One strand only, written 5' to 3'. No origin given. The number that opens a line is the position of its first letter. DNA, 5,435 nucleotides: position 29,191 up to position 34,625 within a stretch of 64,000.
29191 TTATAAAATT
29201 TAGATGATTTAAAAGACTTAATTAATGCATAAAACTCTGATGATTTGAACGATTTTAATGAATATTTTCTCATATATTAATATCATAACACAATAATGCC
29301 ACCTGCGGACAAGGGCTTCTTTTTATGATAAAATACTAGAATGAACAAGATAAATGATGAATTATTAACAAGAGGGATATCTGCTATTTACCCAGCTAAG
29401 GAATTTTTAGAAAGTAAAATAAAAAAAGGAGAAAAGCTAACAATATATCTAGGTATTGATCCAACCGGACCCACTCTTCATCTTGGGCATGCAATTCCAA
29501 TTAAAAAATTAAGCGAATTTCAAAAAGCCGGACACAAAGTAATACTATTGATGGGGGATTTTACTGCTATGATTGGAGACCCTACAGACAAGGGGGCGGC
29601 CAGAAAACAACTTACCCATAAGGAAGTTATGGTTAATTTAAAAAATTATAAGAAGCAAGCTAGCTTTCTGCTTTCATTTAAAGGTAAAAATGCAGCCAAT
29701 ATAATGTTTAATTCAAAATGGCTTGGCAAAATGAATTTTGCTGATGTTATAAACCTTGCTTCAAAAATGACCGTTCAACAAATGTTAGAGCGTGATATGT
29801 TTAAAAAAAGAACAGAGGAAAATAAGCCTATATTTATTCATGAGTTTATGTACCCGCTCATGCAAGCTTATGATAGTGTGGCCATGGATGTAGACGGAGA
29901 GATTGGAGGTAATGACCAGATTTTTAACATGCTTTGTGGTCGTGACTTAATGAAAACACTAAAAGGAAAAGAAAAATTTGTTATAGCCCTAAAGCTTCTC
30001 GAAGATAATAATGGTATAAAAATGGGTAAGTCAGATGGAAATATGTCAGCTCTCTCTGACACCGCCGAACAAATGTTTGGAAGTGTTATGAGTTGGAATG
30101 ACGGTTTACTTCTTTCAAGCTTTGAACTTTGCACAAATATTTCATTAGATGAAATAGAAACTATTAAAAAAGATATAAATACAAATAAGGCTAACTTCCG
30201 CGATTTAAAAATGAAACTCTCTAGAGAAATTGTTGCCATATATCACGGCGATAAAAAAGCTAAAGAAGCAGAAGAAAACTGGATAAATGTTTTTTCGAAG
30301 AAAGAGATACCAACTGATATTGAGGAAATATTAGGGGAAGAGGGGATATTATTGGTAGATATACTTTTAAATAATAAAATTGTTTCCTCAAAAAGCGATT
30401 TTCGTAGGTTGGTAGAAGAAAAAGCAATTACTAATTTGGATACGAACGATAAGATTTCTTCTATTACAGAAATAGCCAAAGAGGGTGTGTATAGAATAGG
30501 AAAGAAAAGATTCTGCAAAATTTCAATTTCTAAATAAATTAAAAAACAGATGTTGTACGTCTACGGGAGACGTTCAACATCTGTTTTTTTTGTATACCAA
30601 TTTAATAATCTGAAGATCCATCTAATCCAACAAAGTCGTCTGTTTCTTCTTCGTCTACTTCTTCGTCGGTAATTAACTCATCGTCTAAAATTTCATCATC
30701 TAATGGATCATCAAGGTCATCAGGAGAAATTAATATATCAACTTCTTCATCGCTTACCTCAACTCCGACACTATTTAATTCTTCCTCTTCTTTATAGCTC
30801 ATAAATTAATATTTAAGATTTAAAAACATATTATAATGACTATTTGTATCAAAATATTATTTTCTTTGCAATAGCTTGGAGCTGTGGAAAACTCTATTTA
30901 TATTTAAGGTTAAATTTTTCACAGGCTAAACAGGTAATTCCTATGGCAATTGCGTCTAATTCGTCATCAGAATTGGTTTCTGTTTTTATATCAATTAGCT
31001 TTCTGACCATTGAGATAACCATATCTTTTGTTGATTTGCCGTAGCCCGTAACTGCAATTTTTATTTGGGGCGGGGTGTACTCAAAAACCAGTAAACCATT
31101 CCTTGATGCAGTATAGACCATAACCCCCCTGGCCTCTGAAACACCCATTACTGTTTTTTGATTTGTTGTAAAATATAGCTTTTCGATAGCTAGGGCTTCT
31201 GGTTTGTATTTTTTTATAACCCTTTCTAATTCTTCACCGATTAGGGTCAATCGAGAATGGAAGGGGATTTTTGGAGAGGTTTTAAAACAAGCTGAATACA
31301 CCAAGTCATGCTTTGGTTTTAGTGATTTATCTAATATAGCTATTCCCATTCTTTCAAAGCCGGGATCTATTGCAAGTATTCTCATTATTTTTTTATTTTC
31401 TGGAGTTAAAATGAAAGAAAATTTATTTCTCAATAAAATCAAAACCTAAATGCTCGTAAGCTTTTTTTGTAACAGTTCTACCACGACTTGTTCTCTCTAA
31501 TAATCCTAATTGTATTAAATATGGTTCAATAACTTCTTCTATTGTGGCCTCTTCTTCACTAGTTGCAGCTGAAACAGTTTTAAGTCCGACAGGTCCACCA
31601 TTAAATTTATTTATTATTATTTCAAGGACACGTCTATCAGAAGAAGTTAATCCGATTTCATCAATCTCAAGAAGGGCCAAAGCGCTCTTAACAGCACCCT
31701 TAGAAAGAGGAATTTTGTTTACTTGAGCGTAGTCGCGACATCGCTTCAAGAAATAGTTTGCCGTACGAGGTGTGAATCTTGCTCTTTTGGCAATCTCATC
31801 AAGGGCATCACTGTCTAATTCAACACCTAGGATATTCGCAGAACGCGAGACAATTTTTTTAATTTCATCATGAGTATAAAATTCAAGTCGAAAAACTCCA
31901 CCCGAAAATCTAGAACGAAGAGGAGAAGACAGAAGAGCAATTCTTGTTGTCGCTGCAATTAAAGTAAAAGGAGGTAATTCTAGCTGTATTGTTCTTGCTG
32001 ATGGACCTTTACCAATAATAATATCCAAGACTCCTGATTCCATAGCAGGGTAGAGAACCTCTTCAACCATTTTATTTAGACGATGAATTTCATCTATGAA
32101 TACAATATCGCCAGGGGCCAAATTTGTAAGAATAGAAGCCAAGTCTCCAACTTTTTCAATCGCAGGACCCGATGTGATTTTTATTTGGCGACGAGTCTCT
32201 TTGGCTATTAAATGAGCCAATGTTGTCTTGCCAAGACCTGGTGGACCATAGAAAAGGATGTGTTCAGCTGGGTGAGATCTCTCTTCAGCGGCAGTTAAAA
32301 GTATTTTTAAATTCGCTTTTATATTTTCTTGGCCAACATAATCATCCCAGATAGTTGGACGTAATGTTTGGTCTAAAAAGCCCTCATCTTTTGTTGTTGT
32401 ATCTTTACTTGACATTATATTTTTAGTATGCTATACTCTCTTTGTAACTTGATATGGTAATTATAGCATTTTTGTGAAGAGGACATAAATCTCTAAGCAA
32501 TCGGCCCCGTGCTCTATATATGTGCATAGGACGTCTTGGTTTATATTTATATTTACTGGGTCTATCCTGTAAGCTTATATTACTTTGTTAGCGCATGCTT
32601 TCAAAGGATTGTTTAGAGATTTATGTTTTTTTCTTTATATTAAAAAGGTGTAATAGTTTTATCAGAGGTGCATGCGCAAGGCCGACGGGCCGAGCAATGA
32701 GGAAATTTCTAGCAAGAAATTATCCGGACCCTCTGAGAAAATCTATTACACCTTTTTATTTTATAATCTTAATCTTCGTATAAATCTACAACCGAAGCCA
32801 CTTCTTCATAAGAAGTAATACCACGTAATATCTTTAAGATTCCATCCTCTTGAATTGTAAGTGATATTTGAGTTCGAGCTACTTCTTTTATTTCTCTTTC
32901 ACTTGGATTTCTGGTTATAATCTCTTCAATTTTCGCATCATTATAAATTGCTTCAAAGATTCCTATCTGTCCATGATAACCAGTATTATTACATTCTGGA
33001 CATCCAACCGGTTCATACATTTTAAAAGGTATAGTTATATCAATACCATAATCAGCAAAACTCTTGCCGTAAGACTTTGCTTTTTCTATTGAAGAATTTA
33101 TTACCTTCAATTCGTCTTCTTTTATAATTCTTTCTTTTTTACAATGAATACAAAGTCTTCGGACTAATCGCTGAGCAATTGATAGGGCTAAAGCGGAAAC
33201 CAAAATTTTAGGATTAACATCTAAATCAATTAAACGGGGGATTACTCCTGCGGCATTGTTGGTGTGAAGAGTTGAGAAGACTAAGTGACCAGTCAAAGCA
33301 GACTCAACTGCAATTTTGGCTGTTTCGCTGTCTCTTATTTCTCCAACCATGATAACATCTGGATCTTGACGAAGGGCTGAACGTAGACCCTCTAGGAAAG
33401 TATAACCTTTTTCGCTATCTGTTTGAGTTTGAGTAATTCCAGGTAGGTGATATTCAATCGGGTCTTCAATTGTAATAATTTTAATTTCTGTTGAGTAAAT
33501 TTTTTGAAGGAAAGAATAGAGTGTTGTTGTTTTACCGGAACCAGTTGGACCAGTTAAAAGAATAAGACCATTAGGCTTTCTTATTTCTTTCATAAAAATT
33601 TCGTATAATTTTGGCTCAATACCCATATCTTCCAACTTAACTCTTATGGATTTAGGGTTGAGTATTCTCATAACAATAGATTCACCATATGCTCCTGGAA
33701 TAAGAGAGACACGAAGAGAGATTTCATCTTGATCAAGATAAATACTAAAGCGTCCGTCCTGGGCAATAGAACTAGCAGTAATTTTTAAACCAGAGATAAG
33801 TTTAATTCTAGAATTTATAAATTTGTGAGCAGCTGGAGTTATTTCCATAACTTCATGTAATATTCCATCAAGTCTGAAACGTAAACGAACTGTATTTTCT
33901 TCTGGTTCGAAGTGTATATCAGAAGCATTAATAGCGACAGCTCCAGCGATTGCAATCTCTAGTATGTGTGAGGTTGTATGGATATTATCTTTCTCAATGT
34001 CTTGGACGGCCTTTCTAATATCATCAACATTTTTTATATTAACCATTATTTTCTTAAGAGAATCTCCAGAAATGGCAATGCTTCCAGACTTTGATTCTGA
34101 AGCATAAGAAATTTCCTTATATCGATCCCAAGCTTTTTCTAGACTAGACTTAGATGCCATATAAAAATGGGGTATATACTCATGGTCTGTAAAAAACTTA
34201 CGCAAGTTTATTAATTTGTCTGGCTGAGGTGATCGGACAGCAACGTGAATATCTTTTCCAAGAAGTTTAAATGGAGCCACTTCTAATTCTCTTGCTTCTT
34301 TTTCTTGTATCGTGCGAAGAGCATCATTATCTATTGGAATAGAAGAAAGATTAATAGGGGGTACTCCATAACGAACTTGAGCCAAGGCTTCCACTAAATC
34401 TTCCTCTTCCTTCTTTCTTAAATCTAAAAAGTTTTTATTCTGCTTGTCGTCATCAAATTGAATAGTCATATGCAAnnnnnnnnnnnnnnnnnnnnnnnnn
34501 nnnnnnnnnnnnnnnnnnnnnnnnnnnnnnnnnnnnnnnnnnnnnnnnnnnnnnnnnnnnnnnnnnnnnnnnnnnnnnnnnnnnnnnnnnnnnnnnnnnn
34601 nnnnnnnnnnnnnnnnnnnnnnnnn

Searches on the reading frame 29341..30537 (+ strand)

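Call 16: search_protein_families(library=pfam, proteins=[window:29341-30537:+], max_evalue=0.01)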
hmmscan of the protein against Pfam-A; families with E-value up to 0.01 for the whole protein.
window:29341-30537:+ (398 aa): 2 families
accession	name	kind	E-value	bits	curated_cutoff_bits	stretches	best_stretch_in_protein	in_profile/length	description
PF00579.31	tRNA-synt_1b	-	6.8e-71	239.4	21.1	1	29-318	2-291/292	tRNA synthetases class I (W and Y)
PF22421.1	SYY_C-terminal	-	0.0063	16.8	27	0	333-372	16-60/83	Tyrosine--tRNA ligase SYY-like C-terminal domain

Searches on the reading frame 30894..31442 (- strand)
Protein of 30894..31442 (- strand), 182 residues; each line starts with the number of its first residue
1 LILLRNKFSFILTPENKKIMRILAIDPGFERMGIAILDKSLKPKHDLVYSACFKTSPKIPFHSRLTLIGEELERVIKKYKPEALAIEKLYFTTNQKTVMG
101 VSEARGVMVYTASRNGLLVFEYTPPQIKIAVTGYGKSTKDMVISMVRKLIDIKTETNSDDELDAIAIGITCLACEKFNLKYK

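Call 16: search_protein_families(library=pfam, proteins=[window:30894-31442:-], max_evalue=0.01)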
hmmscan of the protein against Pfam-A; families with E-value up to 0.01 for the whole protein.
window:30894-31442:- (182 aa): 1 family
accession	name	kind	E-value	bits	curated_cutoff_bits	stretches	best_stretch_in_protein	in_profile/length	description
PF02075.23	RuvC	-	1.1e-34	119.9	22.2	1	22-170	1-147/148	Crossover junction endodeoxyribonuclease RuvC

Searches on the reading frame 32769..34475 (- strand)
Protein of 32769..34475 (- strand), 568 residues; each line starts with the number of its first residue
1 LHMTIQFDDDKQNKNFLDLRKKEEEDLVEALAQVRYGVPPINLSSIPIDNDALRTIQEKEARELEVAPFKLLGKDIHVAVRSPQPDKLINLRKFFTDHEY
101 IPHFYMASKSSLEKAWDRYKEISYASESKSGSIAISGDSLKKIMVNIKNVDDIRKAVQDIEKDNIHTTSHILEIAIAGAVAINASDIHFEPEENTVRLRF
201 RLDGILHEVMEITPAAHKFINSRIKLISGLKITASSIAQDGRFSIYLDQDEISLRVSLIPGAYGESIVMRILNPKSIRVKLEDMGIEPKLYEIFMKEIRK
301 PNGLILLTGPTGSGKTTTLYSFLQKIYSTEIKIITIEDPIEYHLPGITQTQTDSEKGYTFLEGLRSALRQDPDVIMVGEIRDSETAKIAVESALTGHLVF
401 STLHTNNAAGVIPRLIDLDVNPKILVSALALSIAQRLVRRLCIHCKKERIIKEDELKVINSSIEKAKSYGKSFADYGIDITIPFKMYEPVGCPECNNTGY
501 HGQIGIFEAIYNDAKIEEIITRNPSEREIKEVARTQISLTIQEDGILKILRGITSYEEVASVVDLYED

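Call 16: search_protein_families(library=pfam, proteins=[window:32769-34475:-], max_evalue=0.01)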
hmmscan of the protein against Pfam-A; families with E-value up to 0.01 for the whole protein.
window:32769-34475:- (568 aa): 9 families
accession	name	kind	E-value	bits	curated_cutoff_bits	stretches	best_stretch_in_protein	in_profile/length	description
PF00437.27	T2SSE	-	8.1e-116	387.1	24.9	1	171-559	11-368/370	Type II/IV secretion system protein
PF05157.20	MshEN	-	7.3e-09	35.9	23.1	1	36-120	1-84/90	MshEN domain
PF20720.3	nSTAND3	-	0.0003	20.9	27.2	1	297-340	12-55/155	Novel STAND NTPase 3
PF25199.1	nSTAND_NTPase5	-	0.00041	20.6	34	1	296-345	35-85/145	Novel STAND NTPase 5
PF13173.12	AAA_14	-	0.00043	20.7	27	1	303-386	3-77/129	AAA domain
PF00005.33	ABC_tran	-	0.0012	19.9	25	0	302-347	11-52/137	ABC transporter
PF12775.13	AAA_7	-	0.0013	18.8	25.8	1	291-336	22-67/181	P-loop containing dynein motor region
PF13401.12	AAA_22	-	0.0015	19.3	27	1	301-329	4-32/130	AAA domain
PF13191.12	AAA_16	-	0.003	18.5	32.6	1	297-343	18-63/167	AAA ATPase domain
